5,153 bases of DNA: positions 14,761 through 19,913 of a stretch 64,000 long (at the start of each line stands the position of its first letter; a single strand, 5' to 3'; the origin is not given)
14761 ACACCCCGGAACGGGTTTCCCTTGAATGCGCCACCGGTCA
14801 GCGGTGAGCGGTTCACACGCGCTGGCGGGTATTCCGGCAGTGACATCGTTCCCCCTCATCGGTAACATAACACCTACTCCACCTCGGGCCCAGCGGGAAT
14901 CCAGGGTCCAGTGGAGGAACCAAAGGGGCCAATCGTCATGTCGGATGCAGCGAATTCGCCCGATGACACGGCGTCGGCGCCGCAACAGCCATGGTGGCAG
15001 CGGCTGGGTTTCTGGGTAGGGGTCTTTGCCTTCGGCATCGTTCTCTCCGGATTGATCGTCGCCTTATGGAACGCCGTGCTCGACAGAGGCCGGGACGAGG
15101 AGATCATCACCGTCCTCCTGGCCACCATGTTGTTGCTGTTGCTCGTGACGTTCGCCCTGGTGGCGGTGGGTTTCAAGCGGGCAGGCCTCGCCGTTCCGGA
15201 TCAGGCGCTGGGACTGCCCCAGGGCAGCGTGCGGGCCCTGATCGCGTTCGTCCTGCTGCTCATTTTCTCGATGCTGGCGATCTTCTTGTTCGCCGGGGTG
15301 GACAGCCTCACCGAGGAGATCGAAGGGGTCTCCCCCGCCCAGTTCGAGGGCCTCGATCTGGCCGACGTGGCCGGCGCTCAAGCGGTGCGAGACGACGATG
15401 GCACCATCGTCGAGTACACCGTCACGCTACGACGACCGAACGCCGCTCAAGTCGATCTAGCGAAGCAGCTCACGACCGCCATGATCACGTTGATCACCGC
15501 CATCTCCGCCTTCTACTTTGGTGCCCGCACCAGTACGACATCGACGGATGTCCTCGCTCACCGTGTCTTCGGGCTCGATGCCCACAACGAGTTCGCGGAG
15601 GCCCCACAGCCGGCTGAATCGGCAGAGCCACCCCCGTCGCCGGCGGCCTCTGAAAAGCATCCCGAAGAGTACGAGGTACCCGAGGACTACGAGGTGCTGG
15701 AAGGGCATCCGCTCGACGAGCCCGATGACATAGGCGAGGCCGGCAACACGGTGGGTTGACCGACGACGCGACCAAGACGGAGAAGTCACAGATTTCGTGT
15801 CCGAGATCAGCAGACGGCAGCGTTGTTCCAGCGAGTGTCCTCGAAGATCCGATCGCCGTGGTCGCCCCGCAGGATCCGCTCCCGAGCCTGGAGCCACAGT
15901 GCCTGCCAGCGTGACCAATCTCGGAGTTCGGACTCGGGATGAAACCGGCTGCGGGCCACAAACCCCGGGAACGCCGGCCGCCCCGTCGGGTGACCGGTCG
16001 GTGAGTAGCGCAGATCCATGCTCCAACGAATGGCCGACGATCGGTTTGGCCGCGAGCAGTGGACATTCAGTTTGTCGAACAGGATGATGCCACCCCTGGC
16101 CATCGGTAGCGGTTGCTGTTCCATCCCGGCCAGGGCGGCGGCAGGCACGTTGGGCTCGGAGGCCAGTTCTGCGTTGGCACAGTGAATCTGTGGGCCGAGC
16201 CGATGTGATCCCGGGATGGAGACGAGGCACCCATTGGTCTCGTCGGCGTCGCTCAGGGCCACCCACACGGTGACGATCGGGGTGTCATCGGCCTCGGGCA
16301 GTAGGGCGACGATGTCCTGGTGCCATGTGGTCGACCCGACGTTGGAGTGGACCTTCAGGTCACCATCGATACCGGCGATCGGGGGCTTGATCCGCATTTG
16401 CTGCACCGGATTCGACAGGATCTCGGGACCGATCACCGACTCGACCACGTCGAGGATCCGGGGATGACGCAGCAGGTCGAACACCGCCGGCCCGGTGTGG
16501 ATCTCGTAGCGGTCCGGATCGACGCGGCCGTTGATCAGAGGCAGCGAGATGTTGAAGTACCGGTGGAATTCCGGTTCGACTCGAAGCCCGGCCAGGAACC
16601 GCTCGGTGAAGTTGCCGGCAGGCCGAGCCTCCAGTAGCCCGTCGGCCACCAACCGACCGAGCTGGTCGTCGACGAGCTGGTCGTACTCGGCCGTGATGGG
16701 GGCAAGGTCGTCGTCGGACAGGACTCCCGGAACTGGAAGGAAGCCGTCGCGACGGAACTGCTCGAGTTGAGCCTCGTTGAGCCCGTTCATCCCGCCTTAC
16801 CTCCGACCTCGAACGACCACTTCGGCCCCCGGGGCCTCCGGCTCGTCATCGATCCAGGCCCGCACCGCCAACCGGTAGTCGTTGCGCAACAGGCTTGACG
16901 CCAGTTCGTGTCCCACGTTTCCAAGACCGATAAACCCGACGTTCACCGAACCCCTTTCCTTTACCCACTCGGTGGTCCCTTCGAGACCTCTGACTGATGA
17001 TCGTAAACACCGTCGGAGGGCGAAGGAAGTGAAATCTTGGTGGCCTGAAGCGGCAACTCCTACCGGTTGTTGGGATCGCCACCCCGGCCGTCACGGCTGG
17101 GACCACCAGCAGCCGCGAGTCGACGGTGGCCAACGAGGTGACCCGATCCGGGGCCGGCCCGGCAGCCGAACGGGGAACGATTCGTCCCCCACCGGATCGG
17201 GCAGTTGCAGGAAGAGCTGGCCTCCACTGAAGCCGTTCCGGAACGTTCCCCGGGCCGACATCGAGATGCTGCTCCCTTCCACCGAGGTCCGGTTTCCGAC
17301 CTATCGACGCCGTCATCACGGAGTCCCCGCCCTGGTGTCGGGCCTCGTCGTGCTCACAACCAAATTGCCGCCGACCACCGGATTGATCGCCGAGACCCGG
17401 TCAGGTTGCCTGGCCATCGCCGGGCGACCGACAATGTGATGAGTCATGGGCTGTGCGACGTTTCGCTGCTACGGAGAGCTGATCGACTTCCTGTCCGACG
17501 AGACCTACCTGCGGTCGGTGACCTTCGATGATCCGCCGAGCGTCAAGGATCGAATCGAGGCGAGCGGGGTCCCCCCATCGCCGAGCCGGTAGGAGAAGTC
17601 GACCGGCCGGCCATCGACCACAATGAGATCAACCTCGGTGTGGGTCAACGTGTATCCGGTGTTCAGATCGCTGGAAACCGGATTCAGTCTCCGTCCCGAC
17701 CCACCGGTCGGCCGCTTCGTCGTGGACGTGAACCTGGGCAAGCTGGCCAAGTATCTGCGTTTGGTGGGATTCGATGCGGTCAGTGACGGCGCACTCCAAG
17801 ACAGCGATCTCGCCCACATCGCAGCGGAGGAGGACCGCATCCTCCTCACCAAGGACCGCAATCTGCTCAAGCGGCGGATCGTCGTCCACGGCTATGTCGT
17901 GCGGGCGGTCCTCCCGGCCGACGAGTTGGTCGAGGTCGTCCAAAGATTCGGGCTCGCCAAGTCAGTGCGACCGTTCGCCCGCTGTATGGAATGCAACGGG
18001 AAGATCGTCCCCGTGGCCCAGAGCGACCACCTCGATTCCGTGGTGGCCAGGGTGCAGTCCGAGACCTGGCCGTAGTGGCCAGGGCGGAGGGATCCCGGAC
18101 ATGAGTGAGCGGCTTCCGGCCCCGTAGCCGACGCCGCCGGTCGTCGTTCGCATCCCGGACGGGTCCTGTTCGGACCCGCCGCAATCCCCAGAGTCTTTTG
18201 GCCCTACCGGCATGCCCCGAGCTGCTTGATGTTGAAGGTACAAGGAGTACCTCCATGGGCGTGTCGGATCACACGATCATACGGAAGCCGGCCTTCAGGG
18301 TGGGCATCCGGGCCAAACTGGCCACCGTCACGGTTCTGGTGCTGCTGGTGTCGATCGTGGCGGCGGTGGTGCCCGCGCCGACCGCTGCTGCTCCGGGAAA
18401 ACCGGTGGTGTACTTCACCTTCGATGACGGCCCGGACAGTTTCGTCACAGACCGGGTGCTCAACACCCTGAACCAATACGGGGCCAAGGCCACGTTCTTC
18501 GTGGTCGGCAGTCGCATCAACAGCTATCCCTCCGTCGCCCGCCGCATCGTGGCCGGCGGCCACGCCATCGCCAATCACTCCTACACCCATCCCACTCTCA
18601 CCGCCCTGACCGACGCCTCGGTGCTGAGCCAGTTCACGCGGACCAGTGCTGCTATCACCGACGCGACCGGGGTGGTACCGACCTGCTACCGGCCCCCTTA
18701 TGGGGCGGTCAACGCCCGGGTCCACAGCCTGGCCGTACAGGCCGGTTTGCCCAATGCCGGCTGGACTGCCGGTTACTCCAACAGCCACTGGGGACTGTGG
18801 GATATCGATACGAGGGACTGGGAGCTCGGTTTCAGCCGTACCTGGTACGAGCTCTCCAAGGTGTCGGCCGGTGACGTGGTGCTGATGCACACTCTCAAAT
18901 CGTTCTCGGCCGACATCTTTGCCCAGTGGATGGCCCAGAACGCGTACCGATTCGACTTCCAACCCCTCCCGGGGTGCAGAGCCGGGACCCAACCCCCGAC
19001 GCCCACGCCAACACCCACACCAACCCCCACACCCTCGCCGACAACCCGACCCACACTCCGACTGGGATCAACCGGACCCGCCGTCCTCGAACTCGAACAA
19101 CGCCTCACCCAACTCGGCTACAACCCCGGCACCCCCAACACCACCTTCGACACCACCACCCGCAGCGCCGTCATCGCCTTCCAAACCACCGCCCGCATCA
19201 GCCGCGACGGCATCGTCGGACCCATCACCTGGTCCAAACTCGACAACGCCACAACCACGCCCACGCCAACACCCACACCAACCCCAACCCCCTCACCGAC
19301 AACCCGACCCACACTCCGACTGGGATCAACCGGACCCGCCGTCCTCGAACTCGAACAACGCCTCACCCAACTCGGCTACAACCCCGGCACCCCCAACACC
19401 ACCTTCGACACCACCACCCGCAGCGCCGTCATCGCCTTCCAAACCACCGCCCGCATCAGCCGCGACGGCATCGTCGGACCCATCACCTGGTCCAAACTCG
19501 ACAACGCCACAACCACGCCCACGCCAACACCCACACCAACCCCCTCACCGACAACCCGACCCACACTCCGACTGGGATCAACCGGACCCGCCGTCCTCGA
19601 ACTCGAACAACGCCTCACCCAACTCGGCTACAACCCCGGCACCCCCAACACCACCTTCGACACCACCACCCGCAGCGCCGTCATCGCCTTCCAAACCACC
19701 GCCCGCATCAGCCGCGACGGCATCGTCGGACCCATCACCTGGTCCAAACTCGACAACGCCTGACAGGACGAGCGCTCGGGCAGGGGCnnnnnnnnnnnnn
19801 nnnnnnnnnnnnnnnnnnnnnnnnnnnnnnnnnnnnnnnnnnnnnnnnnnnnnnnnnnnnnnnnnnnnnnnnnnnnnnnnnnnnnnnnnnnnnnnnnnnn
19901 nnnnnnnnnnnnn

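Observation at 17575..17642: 68-bp inversion inside the coding sequence of a Ub-Mut7C/Mut7-C RNase gene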

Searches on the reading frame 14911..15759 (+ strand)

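Call 29: search_protein_families(library=pfam, proteins=[window:14911-15759:+], max_evalue=0.01)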
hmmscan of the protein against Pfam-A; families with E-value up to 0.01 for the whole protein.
window:14911-15759:+ (282 aa): 1 family
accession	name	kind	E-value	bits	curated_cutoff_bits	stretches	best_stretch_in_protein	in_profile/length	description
PF10109.15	Phage_TAC_7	-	0.00037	20.9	25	0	131-158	45-72/79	Phage tail assembly chaperone proteins, E, or 41 or 14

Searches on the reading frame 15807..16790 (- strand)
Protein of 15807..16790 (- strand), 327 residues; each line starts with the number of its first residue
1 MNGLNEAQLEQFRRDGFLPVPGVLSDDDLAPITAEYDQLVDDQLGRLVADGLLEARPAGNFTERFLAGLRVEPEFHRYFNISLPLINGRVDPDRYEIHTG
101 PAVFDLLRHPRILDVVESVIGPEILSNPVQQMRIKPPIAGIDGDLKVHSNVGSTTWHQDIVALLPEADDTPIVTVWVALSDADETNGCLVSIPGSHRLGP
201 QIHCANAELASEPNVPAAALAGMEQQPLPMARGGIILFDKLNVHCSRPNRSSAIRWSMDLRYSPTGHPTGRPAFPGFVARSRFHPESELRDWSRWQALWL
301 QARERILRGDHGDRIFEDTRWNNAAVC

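Call 29: search_protein_families(library=pfam, proteins=[window:15807-16790:-], max_evalue=0.01)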
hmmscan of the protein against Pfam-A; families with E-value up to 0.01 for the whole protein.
window:15807-16790:- (327 aa): 1 family
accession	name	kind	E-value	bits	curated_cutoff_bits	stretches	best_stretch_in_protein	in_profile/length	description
PF05721.19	PhyH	-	4.1e-28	99.6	22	1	12-255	1-211/213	Phytanoyl-CoA dioxygenase (PhyH)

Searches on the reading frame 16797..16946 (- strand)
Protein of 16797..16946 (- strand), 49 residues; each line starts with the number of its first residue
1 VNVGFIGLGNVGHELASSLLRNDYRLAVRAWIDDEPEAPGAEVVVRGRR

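Call 37: search_protein_families(library=pfam, proteins=[window:16797-16946:-], max_evalue=0.001)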
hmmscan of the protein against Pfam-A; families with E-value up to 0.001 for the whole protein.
window:16797-16946:- (49 aa): 2 families
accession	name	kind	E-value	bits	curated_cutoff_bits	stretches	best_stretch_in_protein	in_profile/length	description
PF03446.21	NAD_binding_2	-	0.00039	20.9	21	1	2-28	1-27/161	NAD binding domain of 6-phosphogluconate dehydrogenase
PF03807.23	F420_oxidored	-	0.00093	20.2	21.6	1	3-25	2-25/94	NADP oxidoreductase coenzyme F420-dependent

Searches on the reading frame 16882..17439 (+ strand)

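Call 29: search_protein_families(library=pfam, proteins=[window:16882-17439:+], max_evalue=0.01)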
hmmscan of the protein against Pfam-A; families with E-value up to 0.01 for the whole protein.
window:16882-17439:+ (185 aa): 1 family
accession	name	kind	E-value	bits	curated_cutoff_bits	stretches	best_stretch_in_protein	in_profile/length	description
PF12576.13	DUF3754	-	3.5e-08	33.9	27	1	116-162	33-79/137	Protein of unknown function (DUF3754)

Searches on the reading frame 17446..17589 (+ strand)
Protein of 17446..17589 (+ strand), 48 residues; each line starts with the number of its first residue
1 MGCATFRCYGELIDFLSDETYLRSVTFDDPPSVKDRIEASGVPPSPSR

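Call 4: search_protein_families(library=pfam, proteins=[window:17446-17589:+], max_evalue=0.01)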
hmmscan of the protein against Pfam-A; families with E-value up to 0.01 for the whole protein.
seq(48 aa): 1 family
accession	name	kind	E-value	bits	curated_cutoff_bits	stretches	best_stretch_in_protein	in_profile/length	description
PF14451.12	Ub-Mut7C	-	1.7e-06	28.2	23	1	3-43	3-45/81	Mut7-C ubiquitin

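Call 17: find_encoding_contigs(protein=window:17446-17589:+, flank=3000, max_places=10)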
Protein seq(48 aa) (48 aa): 2 contigs read that carry it; 2 places shown.
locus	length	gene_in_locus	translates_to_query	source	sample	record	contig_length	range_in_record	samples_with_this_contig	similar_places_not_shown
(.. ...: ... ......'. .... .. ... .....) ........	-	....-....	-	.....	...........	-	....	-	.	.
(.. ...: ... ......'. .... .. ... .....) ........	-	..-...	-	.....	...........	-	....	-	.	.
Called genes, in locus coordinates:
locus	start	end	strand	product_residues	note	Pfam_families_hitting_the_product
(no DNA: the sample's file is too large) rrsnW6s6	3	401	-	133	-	?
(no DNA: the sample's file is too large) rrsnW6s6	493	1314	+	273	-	-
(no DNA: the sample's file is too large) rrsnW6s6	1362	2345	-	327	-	PF05721:PhyH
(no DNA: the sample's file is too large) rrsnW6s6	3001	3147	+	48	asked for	PF14451:Ub-Mut7C (weak)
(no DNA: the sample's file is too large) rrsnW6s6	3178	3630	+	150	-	PF01927:Mut7-C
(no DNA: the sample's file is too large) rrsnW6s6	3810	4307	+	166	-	?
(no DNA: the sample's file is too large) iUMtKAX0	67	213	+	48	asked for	PF14451:Ub-Mut7C (weak)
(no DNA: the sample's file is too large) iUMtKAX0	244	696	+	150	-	PF01927:Mut7-C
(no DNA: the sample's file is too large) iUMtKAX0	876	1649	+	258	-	?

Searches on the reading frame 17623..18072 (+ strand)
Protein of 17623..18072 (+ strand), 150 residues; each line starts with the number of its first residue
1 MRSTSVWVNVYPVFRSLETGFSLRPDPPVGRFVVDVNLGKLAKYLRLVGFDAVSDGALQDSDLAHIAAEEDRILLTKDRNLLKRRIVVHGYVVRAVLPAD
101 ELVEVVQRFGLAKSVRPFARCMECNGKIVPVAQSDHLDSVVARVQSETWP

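Call 4: search_protein_families(library=pfam, proteins=[window:17623-18072:+], max_evalue=0.01)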
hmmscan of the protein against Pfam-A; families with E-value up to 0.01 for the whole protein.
seq(150 aa): 2 families
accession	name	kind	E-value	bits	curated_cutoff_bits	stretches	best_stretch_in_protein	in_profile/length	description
PF01927.22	Mut7-C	-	6.1e-32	111.2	23.3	1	31-146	2-118/146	Mut7-C RNAse domain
PF18480.7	DUF5615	-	0.0082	16.4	23.8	0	32-83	3-60/110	Domain of unknown function (DUF5615)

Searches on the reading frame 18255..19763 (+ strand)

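Call 29: search_protein_families(library=pfam, proteins=[window:18255-19763:+], max_evalue=0.01)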
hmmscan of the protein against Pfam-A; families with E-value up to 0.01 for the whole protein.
window:18255-19763:+ (502 aa): 4 families
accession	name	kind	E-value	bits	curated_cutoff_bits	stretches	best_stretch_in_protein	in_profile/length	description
PF01471.23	PG_binding_1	-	2e-52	175.6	23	3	273-329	1-57/57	Putative peptidoglycan binding domain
PF01522.26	Polysacc_deac_1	-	1.9e-38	131.6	23.1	1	47-166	4-122/124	Polysaccharide deacetylase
PF08823.16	PG_binding_2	-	4.8e-11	43.2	21.1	0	265-312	6-53/74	Putative peptidoglycan binding domain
PF09374.15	PG_binding_3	-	0.0025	18.4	24.6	0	307-329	4-31/76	Predicted Peptidoglycan domain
